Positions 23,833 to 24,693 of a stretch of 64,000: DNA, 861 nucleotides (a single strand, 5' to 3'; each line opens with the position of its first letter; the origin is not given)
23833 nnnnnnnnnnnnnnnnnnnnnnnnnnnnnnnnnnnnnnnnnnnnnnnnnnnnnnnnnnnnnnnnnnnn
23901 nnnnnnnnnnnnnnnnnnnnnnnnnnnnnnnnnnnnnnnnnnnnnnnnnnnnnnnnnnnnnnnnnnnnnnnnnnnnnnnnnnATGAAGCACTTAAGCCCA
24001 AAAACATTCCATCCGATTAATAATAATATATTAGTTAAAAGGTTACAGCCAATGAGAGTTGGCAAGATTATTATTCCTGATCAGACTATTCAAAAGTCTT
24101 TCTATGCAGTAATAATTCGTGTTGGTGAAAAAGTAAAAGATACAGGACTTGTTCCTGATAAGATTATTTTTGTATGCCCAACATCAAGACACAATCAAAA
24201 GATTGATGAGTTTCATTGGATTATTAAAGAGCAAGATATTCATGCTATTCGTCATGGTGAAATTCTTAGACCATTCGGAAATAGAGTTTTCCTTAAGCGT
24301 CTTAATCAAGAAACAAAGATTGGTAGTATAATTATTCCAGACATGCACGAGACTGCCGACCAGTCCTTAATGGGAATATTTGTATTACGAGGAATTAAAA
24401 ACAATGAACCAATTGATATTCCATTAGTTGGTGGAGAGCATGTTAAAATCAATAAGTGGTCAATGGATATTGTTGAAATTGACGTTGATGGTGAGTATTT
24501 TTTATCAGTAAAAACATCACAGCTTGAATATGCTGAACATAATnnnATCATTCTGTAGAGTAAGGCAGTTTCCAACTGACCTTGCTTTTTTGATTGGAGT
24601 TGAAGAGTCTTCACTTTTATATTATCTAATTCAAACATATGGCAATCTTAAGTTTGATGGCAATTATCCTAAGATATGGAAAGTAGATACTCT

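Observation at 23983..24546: A tandem two-domain GroES co-chaperonin fused in one polypeptide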

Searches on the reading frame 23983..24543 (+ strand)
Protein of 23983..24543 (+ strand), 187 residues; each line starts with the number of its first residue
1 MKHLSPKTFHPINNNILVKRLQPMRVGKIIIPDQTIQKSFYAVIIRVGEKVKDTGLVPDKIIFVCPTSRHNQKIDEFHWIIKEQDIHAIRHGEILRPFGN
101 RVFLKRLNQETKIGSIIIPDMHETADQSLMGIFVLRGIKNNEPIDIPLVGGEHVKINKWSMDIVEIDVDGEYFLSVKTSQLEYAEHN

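Call 3: search_protein_families(library=pfam, proteins=[window:23983-24543:+], max_evalue=10)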
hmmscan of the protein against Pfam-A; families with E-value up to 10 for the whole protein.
window:23983-24543:+ (187 aa): 2 families
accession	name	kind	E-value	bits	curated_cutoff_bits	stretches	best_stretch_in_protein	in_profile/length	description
PF00166.26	Cpn10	-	5.9e-14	52.3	21.1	2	9-89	2-92/93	Chaperonin 10 Kd subunit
PF09861.14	Lar_N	-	0.0025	17.5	23.3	1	10-83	40-114/204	Lactate racemase N-terminal domain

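Call 4: search_protein_families(library=phrogs, proteins=[window:23983-24543:+], max_evalue=10)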
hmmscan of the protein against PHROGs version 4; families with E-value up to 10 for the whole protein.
window:23983-24543:+ (187 aa): 1 family
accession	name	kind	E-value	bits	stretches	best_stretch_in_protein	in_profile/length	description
phrog_3188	-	other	7.9e-09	36.2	2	8-89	2-93/96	co-chaperonin GroES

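Call 5: search_dna_similar(query=window:23983-24543:+, collection=phages, mode=protein, max_rows=40, max_evalue=0.001)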
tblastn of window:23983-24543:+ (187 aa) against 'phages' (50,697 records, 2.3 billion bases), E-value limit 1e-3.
No match.

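Call 11: find_homologous_proteins(query=window:23983-24543:+, max_evalue=0.001)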
Query window:23983-24543:+ (187 aa): 5 proteins with E <= 0.001 among 32 candidates.
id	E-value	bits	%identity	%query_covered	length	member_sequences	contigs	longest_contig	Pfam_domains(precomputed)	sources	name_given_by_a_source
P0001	1.0e-118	412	98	100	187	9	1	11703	PF00166.27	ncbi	-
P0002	7.0e-106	370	86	100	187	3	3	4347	PF00166.27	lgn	-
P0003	3.1e-64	234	60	97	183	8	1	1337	PF00166.27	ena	-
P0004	2.1e-60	222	61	96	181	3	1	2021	PF00166.27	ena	-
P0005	3.5e-48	182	52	94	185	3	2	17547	PF00166.27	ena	-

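Call 14: find_encoding_contigs(protein=P0005, flank=10000, max_places=4)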
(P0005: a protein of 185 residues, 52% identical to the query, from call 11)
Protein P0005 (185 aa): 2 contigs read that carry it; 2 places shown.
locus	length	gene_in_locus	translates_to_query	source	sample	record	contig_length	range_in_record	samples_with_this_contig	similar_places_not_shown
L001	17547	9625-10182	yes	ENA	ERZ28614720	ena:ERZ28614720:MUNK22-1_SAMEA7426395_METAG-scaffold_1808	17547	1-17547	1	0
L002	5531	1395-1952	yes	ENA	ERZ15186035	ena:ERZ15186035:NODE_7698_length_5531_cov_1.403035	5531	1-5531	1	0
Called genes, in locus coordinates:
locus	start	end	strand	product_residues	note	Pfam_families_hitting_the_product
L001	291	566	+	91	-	-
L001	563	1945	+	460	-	PF00270:DEAD, PF04851:ResIII, PF18766:SWI2_SNF2 (weak), PF00271:Helicase_C (weak)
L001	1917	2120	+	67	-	-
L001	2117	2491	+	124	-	-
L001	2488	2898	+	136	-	-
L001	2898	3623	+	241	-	PF01555:N6_N4_Mtase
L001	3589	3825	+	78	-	-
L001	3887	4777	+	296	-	-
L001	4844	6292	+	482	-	-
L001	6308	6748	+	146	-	-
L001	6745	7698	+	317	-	PF02272:DHHA1 (faint)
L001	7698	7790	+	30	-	-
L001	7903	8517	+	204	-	PF11753:DUF3310, PF00293:NUDIX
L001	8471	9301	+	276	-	-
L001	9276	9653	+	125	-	-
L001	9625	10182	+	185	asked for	PF00166:Cpn10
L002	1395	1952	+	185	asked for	PF00166:Cpn10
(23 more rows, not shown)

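Call 15: find_encoding_contigs(protein=P0001, flank=10000, max_places=4)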
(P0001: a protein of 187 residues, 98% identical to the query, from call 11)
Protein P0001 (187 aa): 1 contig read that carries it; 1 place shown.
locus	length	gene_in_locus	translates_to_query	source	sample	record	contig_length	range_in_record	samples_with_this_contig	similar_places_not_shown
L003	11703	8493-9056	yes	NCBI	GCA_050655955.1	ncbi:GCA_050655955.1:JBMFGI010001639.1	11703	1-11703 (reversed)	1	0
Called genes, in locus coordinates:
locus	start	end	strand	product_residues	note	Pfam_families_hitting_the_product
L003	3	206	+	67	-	?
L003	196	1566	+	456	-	PF00270:DEAD, PF04851:ResIII, PF18766:SWI2_SNF2, PF00271:Helicase_C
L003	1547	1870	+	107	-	-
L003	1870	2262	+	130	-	-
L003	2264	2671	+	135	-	-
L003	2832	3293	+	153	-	-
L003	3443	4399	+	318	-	-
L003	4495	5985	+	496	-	-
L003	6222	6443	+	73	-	-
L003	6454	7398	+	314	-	PF01368:DHH (weak)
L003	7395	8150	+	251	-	-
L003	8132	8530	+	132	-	-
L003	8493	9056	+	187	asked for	PF00166:Cpn10 (weak)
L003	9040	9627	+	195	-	-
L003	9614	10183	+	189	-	-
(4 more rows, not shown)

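Call 19: search_solved_structures(query=A1, max_evalue=0.01, show_alignments=3)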
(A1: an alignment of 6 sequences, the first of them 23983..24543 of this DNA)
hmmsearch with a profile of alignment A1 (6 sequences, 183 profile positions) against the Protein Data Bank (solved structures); distinct sequences matched with E-value up to 0.01: 9.
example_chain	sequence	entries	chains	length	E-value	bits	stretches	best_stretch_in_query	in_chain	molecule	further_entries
4v4o_O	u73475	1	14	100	4.4e-09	39.1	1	87-174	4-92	cpn10(GroES)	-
1wnr_A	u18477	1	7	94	4.7e-08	35.8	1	91-174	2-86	10 kDa chaperonin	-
8wuw_a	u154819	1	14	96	6.1e-07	32.2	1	91-176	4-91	Co-chaperonin GroES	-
8wux_a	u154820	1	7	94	7.4e-07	31.9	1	91-176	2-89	Co-chaperonin GroES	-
7ekq_R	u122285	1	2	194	2.8e-06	30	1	3-177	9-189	Cpn20 co-chaperonin subunit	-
8wuc_a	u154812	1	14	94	0.00013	24.5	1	91-177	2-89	Co-chaperonin GroES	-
8bm0_W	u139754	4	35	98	0.0045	19.6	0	91-133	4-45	Co-chaperonin GroES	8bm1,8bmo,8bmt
1aon_O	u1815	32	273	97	0.0051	19.4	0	91-146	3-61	GROEL/GROES COMPLEX | GROES | groES protein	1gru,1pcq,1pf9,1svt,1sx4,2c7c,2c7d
8bkz_Y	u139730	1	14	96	0.0056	19.2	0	91-146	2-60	Co-chaperonin GroES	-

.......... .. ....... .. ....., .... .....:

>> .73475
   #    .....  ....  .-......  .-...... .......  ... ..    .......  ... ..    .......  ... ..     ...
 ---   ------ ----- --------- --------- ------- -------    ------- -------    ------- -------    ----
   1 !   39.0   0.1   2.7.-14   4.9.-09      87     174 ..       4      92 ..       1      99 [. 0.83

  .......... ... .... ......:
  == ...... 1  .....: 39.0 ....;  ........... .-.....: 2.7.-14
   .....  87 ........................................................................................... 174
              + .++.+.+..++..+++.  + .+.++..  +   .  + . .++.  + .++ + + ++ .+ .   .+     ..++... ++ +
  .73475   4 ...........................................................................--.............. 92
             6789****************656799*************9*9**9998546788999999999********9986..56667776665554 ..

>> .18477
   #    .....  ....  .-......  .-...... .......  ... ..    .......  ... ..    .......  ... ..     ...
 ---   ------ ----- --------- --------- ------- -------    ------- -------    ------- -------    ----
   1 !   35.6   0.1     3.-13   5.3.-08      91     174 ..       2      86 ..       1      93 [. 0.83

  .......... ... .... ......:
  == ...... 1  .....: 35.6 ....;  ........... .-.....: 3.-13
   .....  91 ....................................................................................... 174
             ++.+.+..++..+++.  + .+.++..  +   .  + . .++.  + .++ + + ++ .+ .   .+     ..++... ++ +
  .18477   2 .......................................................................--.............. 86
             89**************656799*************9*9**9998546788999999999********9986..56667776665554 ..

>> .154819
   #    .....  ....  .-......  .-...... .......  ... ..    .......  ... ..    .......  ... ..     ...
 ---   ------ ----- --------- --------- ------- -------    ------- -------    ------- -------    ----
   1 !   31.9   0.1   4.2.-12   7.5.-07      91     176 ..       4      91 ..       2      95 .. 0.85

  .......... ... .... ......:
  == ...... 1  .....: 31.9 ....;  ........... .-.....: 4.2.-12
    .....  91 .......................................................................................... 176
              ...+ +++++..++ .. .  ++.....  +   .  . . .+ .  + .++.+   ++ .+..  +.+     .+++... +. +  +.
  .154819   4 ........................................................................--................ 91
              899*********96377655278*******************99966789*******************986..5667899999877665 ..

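Call 20: search_protein_representatives(alignment_id=A1)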
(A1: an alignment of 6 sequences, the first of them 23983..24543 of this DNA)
Query: 6 sequences, 183 profile positions. Proteins with E-value up to 0.001 (for the whole library): 419; up to 1e-10: 51; up to 1e-30: 17. The best 150 are listed.
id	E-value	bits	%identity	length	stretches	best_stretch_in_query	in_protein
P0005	3.6e-90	316.5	-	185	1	1-182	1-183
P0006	5.6e-65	234.4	-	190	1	3-180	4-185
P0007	1.1e-44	168.3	-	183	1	4-179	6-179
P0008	2.1e-40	154.3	-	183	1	5-180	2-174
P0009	2.0e-39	151.1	-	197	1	7-180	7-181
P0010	1.3e-37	145.2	-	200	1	5-180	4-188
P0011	1.6e-37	144.9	-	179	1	5-179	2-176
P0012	1.8e-37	144.7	-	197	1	6-180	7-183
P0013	3.4e-36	140.6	-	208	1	2-180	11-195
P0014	7.9e-36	139.4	-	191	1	3-180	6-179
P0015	1.5e-35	138.5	-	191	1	4-178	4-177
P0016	4.1e-35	137.1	-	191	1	4-179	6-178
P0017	1.9e-34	134.9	-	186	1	4-181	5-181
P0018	6.6e-34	133.1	-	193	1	4-182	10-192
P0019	7.7e-33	129.6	-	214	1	8-179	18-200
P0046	1.4e-13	66.9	-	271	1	3-182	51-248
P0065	7.9e-10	54.7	-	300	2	6-135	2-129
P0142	1.5e-05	40.7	-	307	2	8-124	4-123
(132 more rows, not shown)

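Call 23: find_homologous_proteins(query=A2, max_evalue=0.00001)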
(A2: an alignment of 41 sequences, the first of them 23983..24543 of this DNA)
Query A2 (41 sequences) (187 aa, profile of the alignment): 599 proteins with E <= 0.00001 among 2509 candidates; the best 120 are listed.
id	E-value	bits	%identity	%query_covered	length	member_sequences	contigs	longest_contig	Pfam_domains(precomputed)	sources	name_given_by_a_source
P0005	1.0e-63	232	52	94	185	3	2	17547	PF00166.27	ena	-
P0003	2.1e-63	231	60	97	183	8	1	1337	PF00166.27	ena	-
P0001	2.7e-63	231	98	100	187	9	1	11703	PF00166.27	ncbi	-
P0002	1.9e-62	228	86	100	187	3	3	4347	PF00166.27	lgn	-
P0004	5.3e-59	217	61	96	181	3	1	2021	PF00166.27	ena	-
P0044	5.4e-44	168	27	86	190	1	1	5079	PF00166.27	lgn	-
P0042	1.9e-39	153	26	93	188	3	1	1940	PF00166.27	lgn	-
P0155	1.8e-38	150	28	94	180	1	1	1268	PF00166.27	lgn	-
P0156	7.1e-36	142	29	96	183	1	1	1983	PF00166.27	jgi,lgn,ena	-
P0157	2.4e-35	140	23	91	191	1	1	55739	PF00166.27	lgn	-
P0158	7.2e-35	138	25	93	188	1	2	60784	PF00166.27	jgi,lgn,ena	jgi:co-chaperonin GroES (HSP10)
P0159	4.7e-28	116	25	83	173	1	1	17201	PF00166.27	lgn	-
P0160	4.1e-13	67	39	41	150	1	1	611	PF00166.27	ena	-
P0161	8.1e-11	60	27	60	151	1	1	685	PF00166.27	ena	-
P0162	1.3e-10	59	33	47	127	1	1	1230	PF00166.27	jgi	jgi:chaperonin GroES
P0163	1.3e-10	59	33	47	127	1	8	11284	PF00166.27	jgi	jgi:chaperonin GroES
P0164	1.4e-10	59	33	47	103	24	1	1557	PF00166.27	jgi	jgi:chaperonin GroES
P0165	1.4e-10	59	33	47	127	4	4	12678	PF00166.27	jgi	jgi:chaperonin GroES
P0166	3.8e-10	58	31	43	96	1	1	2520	PF00166.27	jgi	jgi:chaperonin GroES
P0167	9.7e-10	56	34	41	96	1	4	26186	PF00166.27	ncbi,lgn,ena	ncbi:MAG: co-chaperone GroES [Deltaproteobacteria bacterium]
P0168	2.2e-9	55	35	41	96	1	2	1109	PF00166.27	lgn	-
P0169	2.3e-9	55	26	43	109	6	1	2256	PF00166.27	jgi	jgi:chaperonin GroES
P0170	3.6e-9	54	31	43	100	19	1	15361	PF00166.27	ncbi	-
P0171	3.7e-9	54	35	41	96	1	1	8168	PF00166.27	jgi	jgi:chaperonin GroES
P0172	3.9e-9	54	31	43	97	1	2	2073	PF00166.27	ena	-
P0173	4.2e-9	54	35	43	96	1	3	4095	PF00166.27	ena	-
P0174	4.2e-9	54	31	43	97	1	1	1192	PF00166.27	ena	-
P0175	4.2e-9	54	36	43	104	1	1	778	PF00166.27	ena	-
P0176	4.4e-9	54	32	45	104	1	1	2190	PF00166.27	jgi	-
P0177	5.3e-9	54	35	43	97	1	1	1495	PF00166.27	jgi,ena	-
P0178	6.1e-9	54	33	47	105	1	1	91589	PF00166.27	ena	-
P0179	6.8e-9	54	32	47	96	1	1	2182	PF00166.27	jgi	-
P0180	7.0e-9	54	33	43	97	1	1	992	PF00166.27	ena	-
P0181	8.1e-9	53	34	45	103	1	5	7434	PF00166.27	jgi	jgi:chaperonin GroES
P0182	8.8e-9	53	33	45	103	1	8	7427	PF00166.27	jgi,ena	jgi:chaperonin GroES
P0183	8.8e-9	53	33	43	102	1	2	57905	PF00166.27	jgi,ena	jgi:chaperonin GroES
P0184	1.0e-8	53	33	43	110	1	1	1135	PF00166.27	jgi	jgi:chaperonin GroES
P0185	1.0e-8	53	34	43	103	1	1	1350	PF00166.27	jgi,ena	jgi:chaperonin GroES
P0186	1.0e-8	53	33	43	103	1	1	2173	PF00166.27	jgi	-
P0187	1.0e-8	53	29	48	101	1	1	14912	PF00166.27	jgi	jgi:chaperonin GroES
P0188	1.0e-8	53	33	43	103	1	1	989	PF00166.27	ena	-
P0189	1.1e-8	53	30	48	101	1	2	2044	PF00166.27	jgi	-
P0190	1.1e-8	53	29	48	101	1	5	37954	PF00166.27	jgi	jgi:chaperonin GroES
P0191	1.2e-8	53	33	45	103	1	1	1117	PF00166.27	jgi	jgi:chaperonin GroES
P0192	1.2e-8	53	33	43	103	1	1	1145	PF00166.27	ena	-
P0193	1.2e-8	53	32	45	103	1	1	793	PF00166.27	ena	-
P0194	1.2e-8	53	34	43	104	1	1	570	PF00166.27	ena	-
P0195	1.2e-8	53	33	44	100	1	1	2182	PF00166.27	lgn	-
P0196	1.2e-8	53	34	43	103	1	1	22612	PF00166.27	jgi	jgi:chaperonin GroES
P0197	1.3e-8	53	30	48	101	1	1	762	PF00166.27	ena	-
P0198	1.3e-8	53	34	43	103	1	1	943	PF00166.27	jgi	-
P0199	1.3e-8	53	35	41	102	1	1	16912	PF00166.27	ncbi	-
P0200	1.3e-8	53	35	41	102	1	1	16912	PF00166.27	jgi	jgi:chaperonin GroES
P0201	1.3e-8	53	34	43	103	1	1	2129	PF00166.27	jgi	jgi:chaperonin GroES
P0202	1.4e-8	53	35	43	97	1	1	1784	PF00166.27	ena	-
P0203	1.4e-8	53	37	43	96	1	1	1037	PF00166.27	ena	-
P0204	1.4e-8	53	32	45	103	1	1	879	PF00166.27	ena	-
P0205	1.4e-8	53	34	43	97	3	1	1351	PF00166.27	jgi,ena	-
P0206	1.5e-8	53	32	43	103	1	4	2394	PF00166.27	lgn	-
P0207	1.6e-8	52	31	48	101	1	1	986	PF00166.27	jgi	jgi:chaperonin GroES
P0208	1.7e-8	52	34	48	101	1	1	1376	PF00166.27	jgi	jgi:chaperonin GroES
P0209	1.8e-8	52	29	48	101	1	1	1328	PF00166.27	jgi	jgi:chaperonin GroES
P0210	1.8e-8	52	33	45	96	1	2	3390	PF00166.27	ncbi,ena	-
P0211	1.8e-8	52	34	43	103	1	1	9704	PF00166.27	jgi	-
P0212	1.9e-8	52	33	45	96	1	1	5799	PF00166.27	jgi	-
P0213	2.0e-8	52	32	43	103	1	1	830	PF00166.27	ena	-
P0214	2.0e-8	52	29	48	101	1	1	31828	PF00166.27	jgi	jgi:chaperonin GroES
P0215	2.0e-8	52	34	43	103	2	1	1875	PF00166.27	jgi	jgi:chaperonin GroES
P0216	2.0e-8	52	35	43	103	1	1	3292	PF00166.27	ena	-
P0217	2.1e-8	52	32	43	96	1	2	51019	PF00166.27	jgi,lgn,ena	-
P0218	2.1e-8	52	34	44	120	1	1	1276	PF00166.27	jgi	jgi:chaperonin GroES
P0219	2.1e-8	52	29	43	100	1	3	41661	PF00166.27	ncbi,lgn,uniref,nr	ncbi:MAG: co-chaperone GroES [Candidatus Eisenbacteria bacterium]|uniref:Co-chaperonin GroES n=1 Tax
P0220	2.2e-8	52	34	43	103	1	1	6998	PF00166.27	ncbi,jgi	jgi:chaperonin GroES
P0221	2.2e-8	52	32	47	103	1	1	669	PF00166.27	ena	-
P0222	2.3e-8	52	34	43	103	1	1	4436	PF00166.27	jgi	jgi:chaperonin GroES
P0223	2.3e-8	52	28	48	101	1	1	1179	PF00166.27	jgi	jgi:chaperonin GroES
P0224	2.4e-8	52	34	43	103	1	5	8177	PF00166.27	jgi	jgi:chaperonin GroES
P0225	2.4e-8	52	32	48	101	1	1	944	PF00166.27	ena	-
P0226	2.6e-8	52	30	48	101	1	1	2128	PF00166.27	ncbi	-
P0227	2.6e-8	52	32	43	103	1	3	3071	PF00166.27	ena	-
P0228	2.7e-8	52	30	48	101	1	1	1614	PF00166.27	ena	-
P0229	2.7e-8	52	35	43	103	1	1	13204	PF00166.27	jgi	jgi:chaperonin GroES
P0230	2.7e-8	52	32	48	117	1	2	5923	PF00166.27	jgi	jgi:chaperonin GroES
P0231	2.7e-8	52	34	43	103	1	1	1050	PF00166.27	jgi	jgi:chaperonin GroES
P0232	2.8e-8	52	31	48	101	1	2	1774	PF00166.27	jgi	jgi:chaperonin GroES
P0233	2.8e-8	52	32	47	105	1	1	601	PF00166.27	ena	-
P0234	2.8e-8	52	35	48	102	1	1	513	PF00166.27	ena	-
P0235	2.8e-8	52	31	48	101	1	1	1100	PF00166.27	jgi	jgi:chaperonin GroES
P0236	2.9e-8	52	30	48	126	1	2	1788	PF00166.27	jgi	jgi:chaperonin GroES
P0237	2.9e-8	52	35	43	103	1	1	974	PF00166.27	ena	-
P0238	3.0e-8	52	31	48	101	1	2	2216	PF00166.27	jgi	jgi:chaperonin GroES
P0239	3.0e-8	52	30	48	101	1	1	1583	PF00166.27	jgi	jgi:chaperonin GroES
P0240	3.0e-8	52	30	48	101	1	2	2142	PF00166.27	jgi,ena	-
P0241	3.0e-8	52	30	47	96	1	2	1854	PF00166.27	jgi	jgi:chaperonin GroES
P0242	3.0e-8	51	33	43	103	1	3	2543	PF00166.27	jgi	jgi:chaperonin GroES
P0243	3.2e-8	51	30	48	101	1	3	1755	PF00166.27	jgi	jgi:chaperonin GroES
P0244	3.2e-8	51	30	48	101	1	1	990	PF00166.27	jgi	jgi:chaperonin GroES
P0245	3.5e-8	51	32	43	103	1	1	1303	PF00166.27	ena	-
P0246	3.5e-8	51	31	48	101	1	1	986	PF00166.27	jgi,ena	-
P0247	3.6e-8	51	33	43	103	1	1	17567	PF00166.27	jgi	jgi:chaperonin GroES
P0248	3.7e-8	51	30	43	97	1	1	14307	PF00166.27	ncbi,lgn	-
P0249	3.8e-8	51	33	44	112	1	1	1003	PF00166.27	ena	-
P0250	3.9e-8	51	31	48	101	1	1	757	PF00166.27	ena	-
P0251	3.9e-8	51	31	48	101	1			PF00166.27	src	-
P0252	3.9e-8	51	30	48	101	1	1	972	PF00166.27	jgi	jgi:chaperonin GroES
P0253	3.9e-8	51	33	43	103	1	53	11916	PF00166.27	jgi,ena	-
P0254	4.0e-8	51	31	43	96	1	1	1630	PF00166.27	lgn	-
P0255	4.0e-8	51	31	43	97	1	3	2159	PF00166.27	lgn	-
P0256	4.2e-8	51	30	44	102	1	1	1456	PF00166.27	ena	-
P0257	4.2e-8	51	36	43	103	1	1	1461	PF00166.27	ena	-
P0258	4.2e-8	51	30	48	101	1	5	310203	PF00166.27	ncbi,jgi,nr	ncbi:MAG TPA: co-chaperone GroES [Methylomirabilota bacterium]|jgi:chaperonin GroES|nr:co-chaperone 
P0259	4.3e-8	51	31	48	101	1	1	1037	PF00166.27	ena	-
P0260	4.3e-8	51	30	48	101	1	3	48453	PF00166.27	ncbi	-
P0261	4.4e-8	51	35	43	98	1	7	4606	PF00166.27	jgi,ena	-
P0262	4.5e-8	51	35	48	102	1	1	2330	PF00166.27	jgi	jgi:chaperonin GroES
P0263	4.6e-8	51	32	48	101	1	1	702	PF00166.27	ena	-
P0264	4.6e-8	51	35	44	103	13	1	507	PF00166.27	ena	-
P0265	4.6e-8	51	32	43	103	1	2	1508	PF00166.27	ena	-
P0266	4.7e-8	51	28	47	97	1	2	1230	PF00166.27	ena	-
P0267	4.8e-8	51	36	43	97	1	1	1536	PF00166.27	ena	-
